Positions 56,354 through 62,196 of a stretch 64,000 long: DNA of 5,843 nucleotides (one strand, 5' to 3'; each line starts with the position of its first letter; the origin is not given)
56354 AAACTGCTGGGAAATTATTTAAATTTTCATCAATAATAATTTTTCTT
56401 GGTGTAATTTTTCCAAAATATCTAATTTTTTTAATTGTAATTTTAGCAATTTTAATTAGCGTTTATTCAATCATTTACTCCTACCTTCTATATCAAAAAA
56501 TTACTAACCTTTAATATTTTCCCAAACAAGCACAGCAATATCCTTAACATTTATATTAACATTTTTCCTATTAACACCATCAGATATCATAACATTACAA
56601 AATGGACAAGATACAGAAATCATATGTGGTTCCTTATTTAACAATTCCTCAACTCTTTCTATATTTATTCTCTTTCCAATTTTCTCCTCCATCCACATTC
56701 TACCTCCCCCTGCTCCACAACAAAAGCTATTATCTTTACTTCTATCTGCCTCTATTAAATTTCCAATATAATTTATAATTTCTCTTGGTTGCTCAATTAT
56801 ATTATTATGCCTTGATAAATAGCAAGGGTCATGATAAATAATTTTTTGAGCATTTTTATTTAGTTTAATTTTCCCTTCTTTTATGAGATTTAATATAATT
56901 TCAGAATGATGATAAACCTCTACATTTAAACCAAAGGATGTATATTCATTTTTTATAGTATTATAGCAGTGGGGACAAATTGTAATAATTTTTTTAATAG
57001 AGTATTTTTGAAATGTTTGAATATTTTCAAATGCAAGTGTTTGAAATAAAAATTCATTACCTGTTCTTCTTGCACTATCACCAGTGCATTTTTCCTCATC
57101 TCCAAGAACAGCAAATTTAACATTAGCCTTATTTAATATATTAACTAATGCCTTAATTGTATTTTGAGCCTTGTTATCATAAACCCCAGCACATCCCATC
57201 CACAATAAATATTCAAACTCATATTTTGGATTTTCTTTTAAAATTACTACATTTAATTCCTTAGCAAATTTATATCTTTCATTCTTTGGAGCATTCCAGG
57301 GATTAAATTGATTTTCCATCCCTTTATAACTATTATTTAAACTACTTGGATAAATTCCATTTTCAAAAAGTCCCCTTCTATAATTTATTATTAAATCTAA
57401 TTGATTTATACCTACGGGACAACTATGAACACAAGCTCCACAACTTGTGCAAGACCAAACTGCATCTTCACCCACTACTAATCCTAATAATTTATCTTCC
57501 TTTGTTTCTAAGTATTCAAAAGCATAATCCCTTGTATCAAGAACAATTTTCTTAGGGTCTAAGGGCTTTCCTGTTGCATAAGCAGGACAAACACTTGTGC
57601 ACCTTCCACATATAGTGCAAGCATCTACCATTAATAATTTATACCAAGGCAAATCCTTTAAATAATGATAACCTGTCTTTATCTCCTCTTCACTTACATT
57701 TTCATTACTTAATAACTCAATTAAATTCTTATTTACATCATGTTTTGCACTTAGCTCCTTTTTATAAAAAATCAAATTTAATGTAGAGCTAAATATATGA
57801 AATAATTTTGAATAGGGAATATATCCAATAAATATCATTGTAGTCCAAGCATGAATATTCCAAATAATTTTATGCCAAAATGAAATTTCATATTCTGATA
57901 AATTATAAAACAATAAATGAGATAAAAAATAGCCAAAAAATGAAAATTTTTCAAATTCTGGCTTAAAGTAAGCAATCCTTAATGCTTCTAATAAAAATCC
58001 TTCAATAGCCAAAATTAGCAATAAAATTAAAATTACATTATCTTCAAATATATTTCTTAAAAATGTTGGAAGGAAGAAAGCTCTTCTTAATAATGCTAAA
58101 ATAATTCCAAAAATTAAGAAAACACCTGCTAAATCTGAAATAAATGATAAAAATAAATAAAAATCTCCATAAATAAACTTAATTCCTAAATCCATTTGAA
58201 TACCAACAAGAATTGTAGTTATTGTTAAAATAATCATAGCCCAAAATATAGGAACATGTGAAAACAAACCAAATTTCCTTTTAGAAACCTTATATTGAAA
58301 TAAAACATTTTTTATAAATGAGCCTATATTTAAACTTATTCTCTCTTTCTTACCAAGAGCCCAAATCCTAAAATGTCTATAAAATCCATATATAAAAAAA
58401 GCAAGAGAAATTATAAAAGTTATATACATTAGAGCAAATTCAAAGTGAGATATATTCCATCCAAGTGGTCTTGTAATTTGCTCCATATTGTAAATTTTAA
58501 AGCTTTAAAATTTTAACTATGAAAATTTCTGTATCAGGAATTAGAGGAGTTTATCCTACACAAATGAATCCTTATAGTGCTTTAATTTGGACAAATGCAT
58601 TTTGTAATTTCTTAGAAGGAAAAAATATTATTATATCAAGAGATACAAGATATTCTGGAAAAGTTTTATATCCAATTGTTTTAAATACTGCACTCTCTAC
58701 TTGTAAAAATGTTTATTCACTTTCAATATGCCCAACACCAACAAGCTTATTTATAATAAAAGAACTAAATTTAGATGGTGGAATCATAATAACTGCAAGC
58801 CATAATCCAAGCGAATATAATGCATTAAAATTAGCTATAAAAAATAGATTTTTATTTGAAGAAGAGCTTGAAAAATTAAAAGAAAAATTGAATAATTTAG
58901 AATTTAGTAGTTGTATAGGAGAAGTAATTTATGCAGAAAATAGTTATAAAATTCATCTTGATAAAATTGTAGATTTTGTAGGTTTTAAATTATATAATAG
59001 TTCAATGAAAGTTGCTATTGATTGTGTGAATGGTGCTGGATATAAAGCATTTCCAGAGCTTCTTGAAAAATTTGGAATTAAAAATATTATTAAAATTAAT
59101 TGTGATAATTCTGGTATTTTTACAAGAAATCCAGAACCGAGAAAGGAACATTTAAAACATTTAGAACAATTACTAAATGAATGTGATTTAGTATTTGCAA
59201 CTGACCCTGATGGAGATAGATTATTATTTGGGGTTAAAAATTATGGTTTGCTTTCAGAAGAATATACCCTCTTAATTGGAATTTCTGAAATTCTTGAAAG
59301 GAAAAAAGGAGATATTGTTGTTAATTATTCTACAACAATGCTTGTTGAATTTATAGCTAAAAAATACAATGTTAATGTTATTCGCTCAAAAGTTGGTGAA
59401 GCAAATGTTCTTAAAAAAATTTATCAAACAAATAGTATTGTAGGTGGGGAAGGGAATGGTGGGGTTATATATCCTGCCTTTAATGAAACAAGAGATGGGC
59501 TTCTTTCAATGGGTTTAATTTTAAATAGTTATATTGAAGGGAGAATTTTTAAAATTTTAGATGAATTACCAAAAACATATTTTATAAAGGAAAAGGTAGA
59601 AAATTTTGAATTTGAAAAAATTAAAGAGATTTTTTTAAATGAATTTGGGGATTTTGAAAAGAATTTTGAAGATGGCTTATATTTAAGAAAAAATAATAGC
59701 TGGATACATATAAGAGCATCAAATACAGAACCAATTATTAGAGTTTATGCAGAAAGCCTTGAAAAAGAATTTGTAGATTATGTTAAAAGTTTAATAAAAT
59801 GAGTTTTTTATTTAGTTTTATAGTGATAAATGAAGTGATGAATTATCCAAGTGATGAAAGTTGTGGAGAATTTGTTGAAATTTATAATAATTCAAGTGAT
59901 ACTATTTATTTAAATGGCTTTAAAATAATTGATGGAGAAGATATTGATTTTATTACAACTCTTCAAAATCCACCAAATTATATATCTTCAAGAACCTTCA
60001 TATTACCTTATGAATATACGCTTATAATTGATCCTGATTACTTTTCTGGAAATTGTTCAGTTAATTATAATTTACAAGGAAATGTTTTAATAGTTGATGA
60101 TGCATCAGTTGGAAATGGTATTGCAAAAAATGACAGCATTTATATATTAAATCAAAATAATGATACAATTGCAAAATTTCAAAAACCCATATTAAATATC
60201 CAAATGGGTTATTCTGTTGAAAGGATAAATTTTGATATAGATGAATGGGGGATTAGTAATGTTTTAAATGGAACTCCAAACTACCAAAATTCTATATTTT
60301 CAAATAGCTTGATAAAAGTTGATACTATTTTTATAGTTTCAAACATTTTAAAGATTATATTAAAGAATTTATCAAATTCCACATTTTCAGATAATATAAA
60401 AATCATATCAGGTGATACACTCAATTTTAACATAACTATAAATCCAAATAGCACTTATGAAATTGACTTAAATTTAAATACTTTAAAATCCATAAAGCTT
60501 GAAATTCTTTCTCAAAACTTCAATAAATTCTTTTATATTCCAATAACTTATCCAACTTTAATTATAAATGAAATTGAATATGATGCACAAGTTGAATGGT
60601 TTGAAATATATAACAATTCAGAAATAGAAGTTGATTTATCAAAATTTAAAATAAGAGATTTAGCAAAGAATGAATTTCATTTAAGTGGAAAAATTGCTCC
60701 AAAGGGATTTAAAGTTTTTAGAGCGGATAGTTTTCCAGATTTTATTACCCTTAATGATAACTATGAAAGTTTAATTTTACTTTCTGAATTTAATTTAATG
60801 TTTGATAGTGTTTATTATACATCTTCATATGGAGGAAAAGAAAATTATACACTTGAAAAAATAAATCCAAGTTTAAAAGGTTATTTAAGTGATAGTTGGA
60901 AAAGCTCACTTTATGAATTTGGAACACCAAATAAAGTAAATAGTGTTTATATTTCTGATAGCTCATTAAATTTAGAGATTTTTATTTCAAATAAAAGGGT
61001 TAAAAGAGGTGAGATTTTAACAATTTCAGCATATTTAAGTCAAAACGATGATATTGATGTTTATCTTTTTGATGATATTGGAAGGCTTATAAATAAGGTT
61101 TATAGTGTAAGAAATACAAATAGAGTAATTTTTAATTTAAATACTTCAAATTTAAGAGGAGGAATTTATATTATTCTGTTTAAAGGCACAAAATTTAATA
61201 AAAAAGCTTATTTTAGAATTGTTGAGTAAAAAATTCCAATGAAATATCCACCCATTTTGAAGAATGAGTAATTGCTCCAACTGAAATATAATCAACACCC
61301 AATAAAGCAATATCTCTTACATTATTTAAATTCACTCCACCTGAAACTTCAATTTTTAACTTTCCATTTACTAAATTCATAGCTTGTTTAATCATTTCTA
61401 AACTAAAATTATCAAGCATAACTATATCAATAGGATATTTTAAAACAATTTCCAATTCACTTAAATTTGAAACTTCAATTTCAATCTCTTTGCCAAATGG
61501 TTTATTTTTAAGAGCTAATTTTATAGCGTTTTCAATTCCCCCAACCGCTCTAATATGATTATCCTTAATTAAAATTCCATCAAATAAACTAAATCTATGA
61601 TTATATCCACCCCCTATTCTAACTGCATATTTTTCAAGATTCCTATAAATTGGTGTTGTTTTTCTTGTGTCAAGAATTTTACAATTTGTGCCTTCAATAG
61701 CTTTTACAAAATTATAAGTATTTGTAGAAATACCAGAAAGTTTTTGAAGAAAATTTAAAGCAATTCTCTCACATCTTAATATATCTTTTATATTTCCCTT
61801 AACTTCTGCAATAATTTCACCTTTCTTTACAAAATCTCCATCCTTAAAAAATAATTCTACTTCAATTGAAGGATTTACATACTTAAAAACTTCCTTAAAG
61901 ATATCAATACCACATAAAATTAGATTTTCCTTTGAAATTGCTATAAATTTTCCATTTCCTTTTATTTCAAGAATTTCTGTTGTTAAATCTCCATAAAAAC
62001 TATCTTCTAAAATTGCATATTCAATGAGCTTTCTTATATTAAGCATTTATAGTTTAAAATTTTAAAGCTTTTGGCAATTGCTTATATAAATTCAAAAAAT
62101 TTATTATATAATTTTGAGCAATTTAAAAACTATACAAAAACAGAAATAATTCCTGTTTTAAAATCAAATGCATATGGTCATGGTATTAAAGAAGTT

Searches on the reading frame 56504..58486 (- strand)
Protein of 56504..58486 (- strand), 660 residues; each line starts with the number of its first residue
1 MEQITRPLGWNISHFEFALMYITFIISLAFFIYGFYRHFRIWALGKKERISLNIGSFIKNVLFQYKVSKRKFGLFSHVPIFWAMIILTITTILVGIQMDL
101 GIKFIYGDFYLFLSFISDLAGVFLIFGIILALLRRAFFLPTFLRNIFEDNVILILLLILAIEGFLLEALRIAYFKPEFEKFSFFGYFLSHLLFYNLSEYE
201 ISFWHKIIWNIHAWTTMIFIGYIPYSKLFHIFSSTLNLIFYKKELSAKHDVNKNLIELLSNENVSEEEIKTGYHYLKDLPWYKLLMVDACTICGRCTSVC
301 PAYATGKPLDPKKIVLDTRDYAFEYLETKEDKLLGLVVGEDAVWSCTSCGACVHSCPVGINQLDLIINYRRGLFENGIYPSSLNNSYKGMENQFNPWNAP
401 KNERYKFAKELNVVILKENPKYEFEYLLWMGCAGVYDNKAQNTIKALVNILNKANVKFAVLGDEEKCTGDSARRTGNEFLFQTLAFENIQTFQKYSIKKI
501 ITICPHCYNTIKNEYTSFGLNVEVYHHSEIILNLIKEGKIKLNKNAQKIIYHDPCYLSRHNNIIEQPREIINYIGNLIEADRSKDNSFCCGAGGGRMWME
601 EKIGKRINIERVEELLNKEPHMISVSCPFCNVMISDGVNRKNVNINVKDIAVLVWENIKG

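Call 14: search_protein_families(library=ncbifam, proteins=[window:56504-58486:-])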
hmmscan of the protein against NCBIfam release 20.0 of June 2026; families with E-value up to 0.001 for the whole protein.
window:56504-58486:- (660 aa): 29 families (the best 25 are shown)
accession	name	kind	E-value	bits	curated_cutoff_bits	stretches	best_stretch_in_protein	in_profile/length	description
NF004898.0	PRK06259.1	equivalog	2.2e-52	178.3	385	1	281-655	127-485/488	fumarate reductase (CoM/CoB) subunit TfrB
NF045670.1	quin_L_LdhH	equivalog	1.8e-30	105.9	800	1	416-653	459-704/706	L-lactate dehydrogenase (quinone) large subunit LdhH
NF045724.1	ferredox_TmcB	equivalog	1.7e-22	79.6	735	2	445-658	205-428/430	electron transfer complex ferredoxin TmcB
NF045663.1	diclust_near_Sec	equivalog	6.1e-20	70.9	530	1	339-631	348-615/759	pyridine nucleotide-disulfide oxidoreductase/dicluster-binding protein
NF008369.0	PRK11168.1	equivalog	1.4e-17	63.7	278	1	400-639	143-385/401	anaerobic glycerol-3-phosphate dehydrogenase subunit C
NF045796.1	DsrK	equivalog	1.6e-16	60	400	1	522-606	297-383/453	sulfate reduction electron transfer complex DsrMKJOP subunit DsrK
NF045711.1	sulf_resp_HmcF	equivalog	3.5e-15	55.8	750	2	521-636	306-427/457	sulfate respiration complex iron-sulfur protein HmcF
NF038018.1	qmoC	equivalog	6.9e-11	42.2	300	2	17-192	162-334/360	quinone-interacting membrane-bound oxidoreductase complex subunit QmoC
NF008434.0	PRK11274.1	equivalog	8.2e-10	38.2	333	1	528-636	283-390/409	glycolate oxidase subunit GlcF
NF004616.0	PRK05950.1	subfamily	8.6e-10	38.2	228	1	283-375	142-235/238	succinate dehydrogenase iron-sulfur subunit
TIGR00384.1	dhsB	subfamily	9.3e-10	38.3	88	1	283-366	135-218/222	succinate dehydrogenase and fumarate reductase iron-sulfur protein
NF009226.0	PRK12576.1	equivalog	2.3e-08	33.8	344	1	276-379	142-236/317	succinate dehydrogenase/fumarate reductase iron-sulfur subunit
TIGR03379.1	glycerol3P_GlpC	equivalog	3.1e-08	32.8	279.9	1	417-636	155-379/397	anaerobic glycerol-3-phosphate dehydrogenase subunit GlpC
TIGR03290.1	CoB_CoM_SS_C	equivalog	7.9e-08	32.4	160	1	288-381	2-83/144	CoB--CoM heterodisulfide reductase subunit C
NF041890.1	hdrC_Methbact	equivalog_domain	1e-07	31.8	270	1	263-362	4-90/192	ferredoxin:CoB-CoM heterodisulfide reductase subunit HdrC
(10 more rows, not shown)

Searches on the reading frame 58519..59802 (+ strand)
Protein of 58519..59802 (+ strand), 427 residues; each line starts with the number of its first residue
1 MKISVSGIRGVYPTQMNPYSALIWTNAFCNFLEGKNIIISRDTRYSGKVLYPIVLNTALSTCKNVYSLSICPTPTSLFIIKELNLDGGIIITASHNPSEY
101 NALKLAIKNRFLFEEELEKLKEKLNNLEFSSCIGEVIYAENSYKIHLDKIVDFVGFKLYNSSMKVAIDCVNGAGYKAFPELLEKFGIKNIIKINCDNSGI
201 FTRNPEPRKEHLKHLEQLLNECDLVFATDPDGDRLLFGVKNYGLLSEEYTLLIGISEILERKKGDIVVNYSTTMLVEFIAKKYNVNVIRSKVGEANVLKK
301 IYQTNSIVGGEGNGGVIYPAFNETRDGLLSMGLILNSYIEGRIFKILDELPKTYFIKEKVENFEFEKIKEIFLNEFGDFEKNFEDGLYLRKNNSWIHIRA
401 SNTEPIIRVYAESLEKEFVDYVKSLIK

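Call 13: find_encoding_contigs(protein=window:58519-59802:+, flank=10000, max_places=6)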
Protein window:58519-59802:+ (427 aa): 20 contigs read that carry it; 6 places shown.
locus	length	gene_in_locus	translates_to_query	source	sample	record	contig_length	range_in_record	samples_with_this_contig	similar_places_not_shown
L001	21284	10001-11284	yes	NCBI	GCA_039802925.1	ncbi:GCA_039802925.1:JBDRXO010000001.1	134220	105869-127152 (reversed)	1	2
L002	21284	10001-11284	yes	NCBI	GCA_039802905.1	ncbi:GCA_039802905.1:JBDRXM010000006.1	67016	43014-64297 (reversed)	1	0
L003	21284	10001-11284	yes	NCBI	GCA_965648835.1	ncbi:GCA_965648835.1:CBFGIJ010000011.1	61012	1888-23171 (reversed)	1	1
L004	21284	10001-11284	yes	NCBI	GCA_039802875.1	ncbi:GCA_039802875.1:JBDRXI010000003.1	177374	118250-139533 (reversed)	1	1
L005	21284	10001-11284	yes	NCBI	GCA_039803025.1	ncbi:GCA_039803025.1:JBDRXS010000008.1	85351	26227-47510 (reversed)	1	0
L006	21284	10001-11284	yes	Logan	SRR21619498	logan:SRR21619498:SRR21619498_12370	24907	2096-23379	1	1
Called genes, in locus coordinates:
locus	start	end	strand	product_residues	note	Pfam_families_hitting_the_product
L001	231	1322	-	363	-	PF13439:Glyco_transf_4, PF00534:Glycos_transf_1, PF20706:GT4-conflict, PF13692:Glyco_trans_1_4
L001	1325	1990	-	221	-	PF00590:TP_methylase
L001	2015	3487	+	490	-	PF13360:PQQ_2 (faint)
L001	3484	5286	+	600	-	PF02129:Peptidase_S15, PF08530:PepX_C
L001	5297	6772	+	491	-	PF01336:tRNA_anti-codon, PF00152:tRNA-synt_2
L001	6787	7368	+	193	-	-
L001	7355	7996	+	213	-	PF07853:DUF1648, PF13630:SdpI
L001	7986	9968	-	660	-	PF02665:Nitrate_red_gam, PF12838:Fer4_7 (weak), PF13183:Fer4_8, PF13187:Fer4_9, PF13237:Fer4_10, PF13484:Fer4_16 (weak), PF13534:Fer4_17, PF02754:CCG, +2 more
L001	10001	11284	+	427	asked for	PF02878:PGM_PMM_I, PF02879:PGM_PMM_II, PF02880:PGM_PMM_III, PF00408:PGM_PMM_IV (weak)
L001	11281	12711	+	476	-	PF00932:LTD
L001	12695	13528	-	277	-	PF02749:QRPTase_N, PF01729:QRPTase_C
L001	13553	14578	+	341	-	PF01168:Ala_racemase_N, PF00842:Ala_racemase_C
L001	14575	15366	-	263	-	PF01513:NAD_kinase, PF20143:NAD_kinase_C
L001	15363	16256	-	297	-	PF07549:Sec_GG, PF02355:SecD_SecF_C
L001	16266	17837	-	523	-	PF07549:Sec_GG (faint), PF21760:SecD_1st, PF22599:SecDF_P1_head, PF02355:SecD_SecF_C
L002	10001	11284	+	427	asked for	PF02878:PGM_PMM_I, PF02879:PGM_PMM_II, PF02880:PGM_PMM_III, PF00408:PGM_PMM_IV (weak)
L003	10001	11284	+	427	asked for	PF02878:PGM_PMM_I, PF02879:PGM_PMM_II, PF02880:PGM_PMM_III, PF00408:PGM_PMM_IV (weak)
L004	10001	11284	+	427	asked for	PF02878:PGM_PMM_I, PF02879:PGM_PMM_II, PF02880:PGM_PMM_III, PF00408:PGM_PMM_IV (weak)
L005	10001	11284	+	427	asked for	PF02878:PGM_PMM_I, PF02879:PGM_PMM_II, PF02880:PGM_PMM_III, PF00408:PGM_PMM_IV (weak)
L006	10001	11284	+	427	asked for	PF02878:PGM_PMM_I, PF02879:PGM_PMM_II, PF02880:PGM_PMM_III, PF00408:PGM_PMM_IV (weak)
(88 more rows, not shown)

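Call 14: search_protein_families(library=ncbifam, proteins=[window:58519-59802:+])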
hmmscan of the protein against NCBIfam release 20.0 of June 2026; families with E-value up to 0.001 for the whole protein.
window:58519-59802:+ (427 aa): 7 families
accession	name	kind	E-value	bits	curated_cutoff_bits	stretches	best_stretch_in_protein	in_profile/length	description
TIGR03990.1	Arch_GlmM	equivalog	2.5e-110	369.4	439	1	3-420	4-434/444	phosphoglucosamine mutase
TIGR01455.1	glmM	equivalog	4.7e-44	150.8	447.55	1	7-423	5-433/442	phosphoglucosamine mutase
NF007088.0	PRK09542.1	equivalog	2.1e-29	102.8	618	1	7-424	16-447/456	phosphomannomutase/phosphoglucomutase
NF046027.1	PhglucPhmanMutPgmG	equivalog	2e-27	96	600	1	8-424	15-444/460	phosphoglucomutase/phosphomannomutase PgmG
NF011943.0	PRK15414.1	subfamily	1.5e-14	53.9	801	1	8-414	12-437/456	phosphomannomutase CpsG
NF005737.0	PRK07564.1-1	equivalog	1e-07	31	378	1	31-99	47-118/543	alpha-D-glucose phosphate-specific phosphoglucomutase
TIGR01132.1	pgm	equivalog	1.7e-05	23.5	778.05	0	85-261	138-337/546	phosphoglucomutase (alpha-D-glucose-1,6-bisphosphate-dependent)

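Call 18: find_related_loci(query=window:58519-59802:+, collection=genome_contigs, flank=10000)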
Query window:58519-59802:+ (427 aa) in genome_contigs; peptide patterns used: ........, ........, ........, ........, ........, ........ (x = any residue, [..] = any of these).
263 stretches matched a pattern; 9 encode a relative of the query (tblastn E <= 1e-3); 9 distinct loci.
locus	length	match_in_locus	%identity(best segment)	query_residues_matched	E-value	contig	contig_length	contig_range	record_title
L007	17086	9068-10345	83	1-426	0e+0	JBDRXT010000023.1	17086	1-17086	MAG: candidate division WOR-3 bacterium isolate BF2_201808_bins_44 BF2_201808_bins_44_scaffold_23, whole genome shotgun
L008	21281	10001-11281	80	1-427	0e+0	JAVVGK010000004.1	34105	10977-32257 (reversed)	MAG: Candidatus Hydrothermia bacterium isolate PSS.bin.3 NODE_120_length_34105_cov_87.033098, whole genome shotgun seque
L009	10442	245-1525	80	1-427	0e+0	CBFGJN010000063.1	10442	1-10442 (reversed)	MAG: candidate division WOR-3 bacterium isolate QQ_bins.197.1 genome assembly, contig: NODE_8299_length_10442_cov_2.6881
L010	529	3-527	81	56-230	1e-104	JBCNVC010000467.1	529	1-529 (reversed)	MAG: Candidatus Kryptonium sp. isolate DT_Bin_37 contig467, whole genome shotgun sequence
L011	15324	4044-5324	80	1-427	0e+0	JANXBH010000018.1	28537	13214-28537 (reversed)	MAG: candidate division WOR-3 bacterium isolate SKYB27 NODE_18_length_28537_cov_89.514371, whole genome shotgun sequence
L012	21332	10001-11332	36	4-424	6e-61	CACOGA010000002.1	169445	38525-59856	MAG: uncultured Bacteroidetes bacterium isolate AH-321-D14 genome assembly, contig: AH-321-D14_NODE_2, whole genome shot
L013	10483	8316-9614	35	4-413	1e-57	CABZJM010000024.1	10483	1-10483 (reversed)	MAG: uncultured Bacteroidetes bacterium isolate AG-337-I16 genome assembly, contig: AG-337-I16_NODE_24, whole genome sho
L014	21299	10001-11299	36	4-413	2e-57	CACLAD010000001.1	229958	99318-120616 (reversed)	MAG: uncultured Bacteroidetes bacterium isolate AG-461-C17 genome assembly, contig: AG-461-C17_NODE_1, whole genome shot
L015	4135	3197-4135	34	4-297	1e-40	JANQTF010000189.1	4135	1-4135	MAG: Bacteroidia bacterium isolate MAG_02 P22051_101_S23_metaspades_30232_4135_cov_2, whole genome shotgun sequence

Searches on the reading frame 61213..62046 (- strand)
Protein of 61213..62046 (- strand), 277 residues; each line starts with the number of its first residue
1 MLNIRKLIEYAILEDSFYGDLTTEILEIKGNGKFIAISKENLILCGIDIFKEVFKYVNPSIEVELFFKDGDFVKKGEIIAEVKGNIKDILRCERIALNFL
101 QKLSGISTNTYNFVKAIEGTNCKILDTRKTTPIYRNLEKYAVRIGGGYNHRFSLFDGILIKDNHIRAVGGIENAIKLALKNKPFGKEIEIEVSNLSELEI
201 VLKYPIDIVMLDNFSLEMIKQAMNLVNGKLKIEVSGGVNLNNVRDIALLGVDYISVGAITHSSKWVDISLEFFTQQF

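Call 14: search_protein_families(library=ncbifam, proteins=[window:61213-62046:-])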
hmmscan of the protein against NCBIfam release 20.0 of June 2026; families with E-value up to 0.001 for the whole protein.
window:61213-62046:- (277 aa): 4 families
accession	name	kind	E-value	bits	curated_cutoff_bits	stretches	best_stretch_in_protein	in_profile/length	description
TIGR00078.1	nadC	equivalog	2.6e-92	308.9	198.4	1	8-272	2-269/269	carboxylating nicotinate-nucleotide diphosphorylase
TIGR01334.1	modD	hypoth_equivalog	6.6e-30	104.5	178.85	1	7-257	7-263/277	ModD protein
NF006415.0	PRK08662.1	equivalog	5.8e-11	41.8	243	1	39-146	50-154/381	nicotinate phosphoribosyltransferase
NF005529.0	PRK07188.1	equivalog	2.3e-09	36.7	378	1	38-147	52-163/358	nicotinate phosphoribosyltransferase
